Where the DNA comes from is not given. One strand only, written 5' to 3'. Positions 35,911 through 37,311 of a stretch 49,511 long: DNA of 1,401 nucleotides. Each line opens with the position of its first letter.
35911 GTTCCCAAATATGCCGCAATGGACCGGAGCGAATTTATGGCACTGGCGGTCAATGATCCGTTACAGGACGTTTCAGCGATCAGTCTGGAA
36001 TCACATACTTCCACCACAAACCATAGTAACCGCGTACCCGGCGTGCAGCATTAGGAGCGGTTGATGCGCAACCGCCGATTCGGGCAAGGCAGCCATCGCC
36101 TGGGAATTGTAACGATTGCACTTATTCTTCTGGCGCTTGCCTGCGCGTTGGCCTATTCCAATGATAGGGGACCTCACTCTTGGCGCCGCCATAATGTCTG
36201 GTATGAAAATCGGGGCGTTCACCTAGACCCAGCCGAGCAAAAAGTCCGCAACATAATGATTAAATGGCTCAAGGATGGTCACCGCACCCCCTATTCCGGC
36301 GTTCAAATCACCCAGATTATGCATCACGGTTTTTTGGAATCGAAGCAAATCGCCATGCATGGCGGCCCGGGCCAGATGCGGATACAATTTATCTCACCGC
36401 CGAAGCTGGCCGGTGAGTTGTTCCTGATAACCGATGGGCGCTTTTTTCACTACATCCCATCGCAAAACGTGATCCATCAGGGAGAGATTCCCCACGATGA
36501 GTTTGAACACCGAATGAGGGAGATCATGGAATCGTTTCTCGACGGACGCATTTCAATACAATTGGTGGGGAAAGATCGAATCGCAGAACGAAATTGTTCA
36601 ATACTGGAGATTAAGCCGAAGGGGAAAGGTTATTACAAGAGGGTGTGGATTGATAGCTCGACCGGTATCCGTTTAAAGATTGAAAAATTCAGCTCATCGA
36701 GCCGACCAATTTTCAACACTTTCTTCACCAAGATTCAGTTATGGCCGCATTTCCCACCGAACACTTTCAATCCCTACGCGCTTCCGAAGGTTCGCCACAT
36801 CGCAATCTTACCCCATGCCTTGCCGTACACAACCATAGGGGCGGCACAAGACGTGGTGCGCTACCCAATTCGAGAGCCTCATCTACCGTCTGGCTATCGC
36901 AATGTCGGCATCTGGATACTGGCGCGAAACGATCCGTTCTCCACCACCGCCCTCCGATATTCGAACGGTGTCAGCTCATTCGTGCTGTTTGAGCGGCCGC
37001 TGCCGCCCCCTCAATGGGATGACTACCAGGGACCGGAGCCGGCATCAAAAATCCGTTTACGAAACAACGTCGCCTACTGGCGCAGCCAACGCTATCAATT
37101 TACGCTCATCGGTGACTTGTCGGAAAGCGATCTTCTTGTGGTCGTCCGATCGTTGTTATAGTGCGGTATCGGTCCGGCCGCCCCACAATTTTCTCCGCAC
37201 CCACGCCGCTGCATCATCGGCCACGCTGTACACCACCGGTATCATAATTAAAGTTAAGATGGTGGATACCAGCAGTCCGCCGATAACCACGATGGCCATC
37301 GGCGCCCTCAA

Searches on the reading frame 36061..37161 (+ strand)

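Call 54: search_protein_families(library=pfam, proteins=[window:36061-37161:+], max_evalue=0.0001)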
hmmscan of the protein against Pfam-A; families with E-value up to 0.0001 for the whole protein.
window:36061-37161:+ (366 aa): 2 families
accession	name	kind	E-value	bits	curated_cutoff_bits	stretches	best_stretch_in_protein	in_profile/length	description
PF03888.20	MucB_RseB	-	9.6e-08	32.3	22.3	1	166-237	103-175/178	MucB/RseB N-terminal domain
PF17131.11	LolA_like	-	1.1e-05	25.6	30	1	107-225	6-136/184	Outer membrane lipoprotein-sorting protein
